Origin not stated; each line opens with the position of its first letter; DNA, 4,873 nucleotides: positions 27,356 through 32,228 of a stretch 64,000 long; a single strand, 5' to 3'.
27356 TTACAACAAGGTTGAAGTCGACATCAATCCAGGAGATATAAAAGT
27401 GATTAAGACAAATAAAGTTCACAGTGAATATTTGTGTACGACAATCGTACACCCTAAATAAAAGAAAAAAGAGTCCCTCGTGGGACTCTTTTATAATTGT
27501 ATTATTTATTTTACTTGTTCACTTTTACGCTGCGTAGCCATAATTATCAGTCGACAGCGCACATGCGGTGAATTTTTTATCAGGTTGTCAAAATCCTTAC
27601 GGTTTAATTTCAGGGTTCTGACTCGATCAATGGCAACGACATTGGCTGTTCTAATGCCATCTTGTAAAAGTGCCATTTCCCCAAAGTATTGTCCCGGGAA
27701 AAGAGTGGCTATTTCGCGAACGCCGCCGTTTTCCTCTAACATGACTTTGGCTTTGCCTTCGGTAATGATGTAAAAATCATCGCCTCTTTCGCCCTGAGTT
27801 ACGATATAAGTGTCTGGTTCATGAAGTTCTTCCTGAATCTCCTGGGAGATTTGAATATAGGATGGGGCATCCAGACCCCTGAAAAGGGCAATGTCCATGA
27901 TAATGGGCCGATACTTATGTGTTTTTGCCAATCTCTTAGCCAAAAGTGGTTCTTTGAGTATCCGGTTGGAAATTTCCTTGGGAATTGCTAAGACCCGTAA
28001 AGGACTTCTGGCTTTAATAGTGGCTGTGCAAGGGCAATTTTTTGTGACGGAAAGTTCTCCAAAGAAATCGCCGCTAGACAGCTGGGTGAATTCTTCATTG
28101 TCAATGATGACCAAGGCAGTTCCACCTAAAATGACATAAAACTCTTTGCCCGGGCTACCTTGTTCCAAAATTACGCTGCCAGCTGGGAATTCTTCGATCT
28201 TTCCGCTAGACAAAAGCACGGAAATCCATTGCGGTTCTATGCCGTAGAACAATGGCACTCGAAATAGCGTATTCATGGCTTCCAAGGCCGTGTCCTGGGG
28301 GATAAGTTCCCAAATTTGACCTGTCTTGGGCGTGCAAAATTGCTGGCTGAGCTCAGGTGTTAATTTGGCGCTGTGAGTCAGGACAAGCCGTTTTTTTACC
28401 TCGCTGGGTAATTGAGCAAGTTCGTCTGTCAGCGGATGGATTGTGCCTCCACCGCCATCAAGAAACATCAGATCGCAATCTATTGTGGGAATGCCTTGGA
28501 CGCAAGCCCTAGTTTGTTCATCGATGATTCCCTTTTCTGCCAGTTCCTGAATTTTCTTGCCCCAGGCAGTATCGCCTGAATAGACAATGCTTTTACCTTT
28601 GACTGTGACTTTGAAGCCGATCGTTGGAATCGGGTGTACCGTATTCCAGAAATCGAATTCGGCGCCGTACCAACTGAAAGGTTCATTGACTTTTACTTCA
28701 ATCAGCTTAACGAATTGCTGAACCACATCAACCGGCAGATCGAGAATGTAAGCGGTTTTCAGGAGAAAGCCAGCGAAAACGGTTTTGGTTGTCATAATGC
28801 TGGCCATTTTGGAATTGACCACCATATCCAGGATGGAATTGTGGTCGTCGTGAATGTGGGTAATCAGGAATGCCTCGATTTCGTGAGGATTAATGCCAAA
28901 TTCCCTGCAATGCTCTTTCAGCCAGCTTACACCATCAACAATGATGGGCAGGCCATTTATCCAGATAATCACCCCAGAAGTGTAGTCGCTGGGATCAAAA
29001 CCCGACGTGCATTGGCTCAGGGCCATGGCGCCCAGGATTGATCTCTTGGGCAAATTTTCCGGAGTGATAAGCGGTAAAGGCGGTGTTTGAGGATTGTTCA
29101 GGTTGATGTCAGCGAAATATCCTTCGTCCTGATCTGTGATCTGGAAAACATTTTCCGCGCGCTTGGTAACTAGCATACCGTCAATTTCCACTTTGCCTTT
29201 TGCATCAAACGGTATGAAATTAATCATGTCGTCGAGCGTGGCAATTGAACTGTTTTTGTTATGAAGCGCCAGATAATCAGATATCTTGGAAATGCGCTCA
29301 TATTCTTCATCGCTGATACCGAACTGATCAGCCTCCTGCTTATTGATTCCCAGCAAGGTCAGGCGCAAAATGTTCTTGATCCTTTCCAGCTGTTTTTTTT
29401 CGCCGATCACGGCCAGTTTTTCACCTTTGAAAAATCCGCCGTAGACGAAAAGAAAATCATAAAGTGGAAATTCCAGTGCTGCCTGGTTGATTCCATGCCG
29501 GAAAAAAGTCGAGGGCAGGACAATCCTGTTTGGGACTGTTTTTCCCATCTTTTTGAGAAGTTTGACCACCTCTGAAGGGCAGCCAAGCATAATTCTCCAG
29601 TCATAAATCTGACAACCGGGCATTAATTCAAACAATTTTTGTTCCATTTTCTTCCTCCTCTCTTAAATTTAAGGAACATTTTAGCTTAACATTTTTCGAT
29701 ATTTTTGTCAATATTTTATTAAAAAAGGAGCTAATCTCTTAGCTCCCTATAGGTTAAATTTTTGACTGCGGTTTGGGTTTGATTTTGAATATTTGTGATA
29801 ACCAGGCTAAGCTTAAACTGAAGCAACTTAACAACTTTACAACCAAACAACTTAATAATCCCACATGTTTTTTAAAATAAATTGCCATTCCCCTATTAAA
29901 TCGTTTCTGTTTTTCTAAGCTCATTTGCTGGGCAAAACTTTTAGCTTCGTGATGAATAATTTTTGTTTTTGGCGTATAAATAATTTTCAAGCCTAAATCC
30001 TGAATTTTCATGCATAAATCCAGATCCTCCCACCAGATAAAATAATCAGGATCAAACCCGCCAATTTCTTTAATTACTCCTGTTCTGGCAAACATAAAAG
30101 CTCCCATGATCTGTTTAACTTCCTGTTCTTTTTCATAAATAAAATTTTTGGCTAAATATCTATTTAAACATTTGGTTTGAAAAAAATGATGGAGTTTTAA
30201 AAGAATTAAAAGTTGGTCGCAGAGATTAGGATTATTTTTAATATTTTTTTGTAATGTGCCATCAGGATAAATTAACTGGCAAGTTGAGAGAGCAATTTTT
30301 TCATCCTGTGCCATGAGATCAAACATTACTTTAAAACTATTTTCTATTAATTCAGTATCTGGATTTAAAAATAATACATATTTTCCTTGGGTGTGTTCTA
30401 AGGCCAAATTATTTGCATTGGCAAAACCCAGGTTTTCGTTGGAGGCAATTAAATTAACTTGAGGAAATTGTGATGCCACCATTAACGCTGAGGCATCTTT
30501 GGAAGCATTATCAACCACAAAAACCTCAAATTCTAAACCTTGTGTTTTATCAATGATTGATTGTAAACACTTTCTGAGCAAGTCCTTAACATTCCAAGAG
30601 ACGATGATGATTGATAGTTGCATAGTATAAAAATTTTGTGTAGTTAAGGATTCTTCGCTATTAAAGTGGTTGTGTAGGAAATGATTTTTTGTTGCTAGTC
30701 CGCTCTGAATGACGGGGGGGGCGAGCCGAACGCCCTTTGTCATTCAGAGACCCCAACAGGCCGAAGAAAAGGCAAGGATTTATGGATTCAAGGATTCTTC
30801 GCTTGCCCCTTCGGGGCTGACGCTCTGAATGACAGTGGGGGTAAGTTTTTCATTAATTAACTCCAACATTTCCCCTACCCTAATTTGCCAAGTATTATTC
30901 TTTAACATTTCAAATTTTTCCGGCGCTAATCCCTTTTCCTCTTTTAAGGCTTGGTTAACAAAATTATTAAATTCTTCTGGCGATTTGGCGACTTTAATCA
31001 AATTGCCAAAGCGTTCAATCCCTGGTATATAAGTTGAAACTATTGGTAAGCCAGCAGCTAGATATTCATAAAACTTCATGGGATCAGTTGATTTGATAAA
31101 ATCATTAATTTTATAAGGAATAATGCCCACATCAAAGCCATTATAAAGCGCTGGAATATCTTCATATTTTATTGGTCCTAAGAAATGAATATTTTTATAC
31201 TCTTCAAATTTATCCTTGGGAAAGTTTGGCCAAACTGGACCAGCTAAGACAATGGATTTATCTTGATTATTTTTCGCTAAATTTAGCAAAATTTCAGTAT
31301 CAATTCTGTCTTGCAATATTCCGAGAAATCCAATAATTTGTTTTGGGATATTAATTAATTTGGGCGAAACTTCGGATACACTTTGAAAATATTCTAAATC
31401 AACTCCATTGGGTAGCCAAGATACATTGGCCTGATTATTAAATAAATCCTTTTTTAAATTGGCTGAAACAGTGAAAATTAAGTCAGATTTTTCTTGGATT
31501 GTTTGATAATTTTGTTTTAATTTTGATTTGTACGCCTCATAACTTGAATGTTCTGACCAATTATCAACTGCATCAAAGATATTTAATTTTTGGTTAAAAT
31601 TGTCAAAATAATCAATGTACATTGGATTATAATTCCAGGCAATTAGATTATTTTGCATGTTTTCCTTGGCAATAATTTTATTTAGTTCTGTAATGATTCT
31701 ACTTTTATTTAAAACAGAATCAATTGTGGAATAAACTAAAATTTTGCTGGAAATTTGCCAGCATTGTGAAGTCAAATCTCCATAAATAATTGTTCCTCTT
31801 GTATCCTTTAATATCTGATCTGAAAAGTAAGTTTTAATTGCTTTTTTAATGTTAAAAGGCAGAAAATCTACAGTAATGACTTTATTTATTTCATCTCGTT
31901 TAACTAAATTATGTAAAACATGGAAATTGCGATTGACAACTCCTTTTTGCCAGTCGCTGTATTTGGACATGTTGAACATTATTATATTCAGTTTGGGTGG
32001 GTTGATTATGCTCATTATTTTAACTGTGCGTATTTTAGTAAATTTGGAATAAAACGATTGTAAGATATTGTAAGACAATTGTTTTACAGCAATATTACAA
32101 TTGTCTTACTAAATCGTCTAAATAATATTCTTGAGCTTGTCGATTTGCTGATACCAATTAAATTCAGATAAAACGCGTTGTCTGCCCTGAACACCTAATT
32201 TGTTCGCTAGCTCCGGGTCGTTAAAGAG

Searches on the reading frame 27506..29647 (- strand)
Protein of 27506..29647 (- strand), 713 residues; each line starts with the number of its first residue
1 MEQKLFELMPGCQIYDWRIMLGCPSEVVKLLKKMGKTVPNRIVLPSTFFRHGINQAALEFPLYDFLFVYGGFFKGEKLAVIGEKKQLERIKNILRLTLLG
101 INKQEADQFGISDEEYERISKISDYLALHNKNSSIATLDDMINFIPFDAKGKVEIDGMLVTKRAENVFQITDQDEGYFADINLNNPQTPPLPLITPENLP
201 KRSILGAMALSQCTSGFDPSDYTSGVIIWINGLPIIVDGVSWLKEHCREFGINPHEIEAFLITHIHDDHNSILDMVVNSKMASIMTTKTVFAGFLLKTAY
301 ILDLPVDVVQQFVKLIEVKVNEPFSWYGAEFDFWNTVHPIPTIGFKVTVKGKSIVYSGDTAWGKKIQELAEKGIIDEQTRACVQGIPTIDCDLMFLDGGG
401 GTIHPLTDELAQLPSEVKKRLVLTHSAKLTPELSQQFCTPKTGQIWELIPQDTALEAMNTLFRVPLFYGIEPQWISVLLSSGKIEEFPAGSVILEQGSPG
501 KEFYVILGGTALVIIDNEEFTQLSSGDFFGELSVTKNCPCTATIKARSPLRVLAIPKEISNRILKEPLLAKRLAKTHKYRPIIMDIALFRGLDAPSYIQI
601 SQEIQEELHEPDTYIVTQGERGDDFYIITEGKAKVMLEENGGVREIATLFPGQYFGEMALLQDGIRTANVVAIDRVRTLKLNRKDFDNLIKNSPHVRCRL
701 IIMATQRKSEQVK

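Call 15: search_protein_families(library=pfam, proteins=[window:27506-29647:-])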
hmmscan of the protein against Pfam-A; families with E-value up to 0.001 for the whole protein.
window:27506-29647:- (713 aa): 2 families
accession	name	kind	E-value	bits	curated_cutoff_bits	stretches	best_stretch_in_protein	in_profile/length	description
PF00027.35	cNMP_binding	-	1.3e-38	131.3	27.5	2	610-692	5-88/89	Cyclic nucleotide-binding domain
PF12706.13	Lactamase_B_2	-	1.8e-05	24.9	27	1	253-367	27-151/200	Beta-lactamase superfamily domain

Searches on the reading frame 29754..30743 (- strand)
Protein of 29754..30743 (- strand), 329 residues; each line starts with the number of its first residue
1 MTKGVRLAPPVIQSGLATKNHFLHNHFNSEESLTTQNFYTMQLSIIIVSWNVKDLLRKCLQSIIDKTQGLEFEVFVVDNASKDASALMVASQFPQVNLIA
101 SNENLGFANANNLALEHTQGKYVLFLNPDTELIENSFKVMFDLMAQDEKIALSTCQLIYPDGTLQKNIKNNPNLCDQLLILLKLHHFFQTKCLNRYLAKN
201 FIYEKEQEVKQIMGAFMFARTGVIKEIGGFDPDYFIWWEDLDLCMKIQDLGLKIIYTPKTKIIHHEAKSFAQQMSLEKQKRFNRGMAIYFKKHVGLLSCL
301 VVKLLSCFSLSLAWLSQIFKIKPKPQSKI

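Call 29: search_protein_families(library=pfam, proteins=[window:29754-30743:-], max_evalue=0.01)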
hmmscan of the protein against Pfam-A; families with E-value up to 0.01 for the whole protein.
window:29754-30743:- (329 aa): 6 families
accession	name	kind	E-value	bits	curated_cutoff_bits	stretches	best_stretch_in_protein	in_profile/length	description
PF00535.33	Glycos_transf_2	-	3.1e-23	83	23.3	1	44-177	1-132/168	Glycosyl transferase family 2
PF13641.12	Glyco_tranf_2_3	-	5.3e-13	50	27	1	43-273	3-220/230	Glycosyltransferase like family 2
PF13632.12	Glyco_trans_2_3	-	1.7e-09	38.2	27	1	122-318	1-180/198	Glycosyl transferase family group 2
PF13712.12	Glyco_tranf_2_5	-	4.6e-08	33.5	27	1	96-282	30-206/210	Glycosyltransferase like family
PF10111.15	Glyco_tranf_2_2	-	0.00032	20.7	27.3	1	70-270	28-222/276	Glycosyltransferase like family 2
PF02709.20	Glyco_transf_7C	-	0.0011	19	23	1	207-264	14-74/78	N-terminal domain of galactosyltransferase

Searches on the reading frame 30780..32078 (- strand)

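Call 29: search_protein_families(library=pfam, proteins=[window:30780-32078:-], max_evalue=0.01)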
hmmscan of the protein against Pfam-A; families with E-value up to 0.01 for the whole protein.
window:30780-32078:- (432 aa): 3 families
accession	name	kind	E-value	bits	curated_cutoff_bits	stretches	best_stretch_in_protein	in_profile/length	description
PF13692.12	Glyco_trans_1_4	-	1.2e-09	38.9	27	1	249-378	4-140/142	Glycosyl transferases group 1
PF13524.12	Glyco_trans_1_2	-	1.4e-09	38.5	25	1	264-382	5-116/144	Glycosyl transferase-like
PF00534.26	Glycos_transf_1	-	4.1e-07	30.1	26.4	1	246-387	15-160/172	Glycosyl transferases group 1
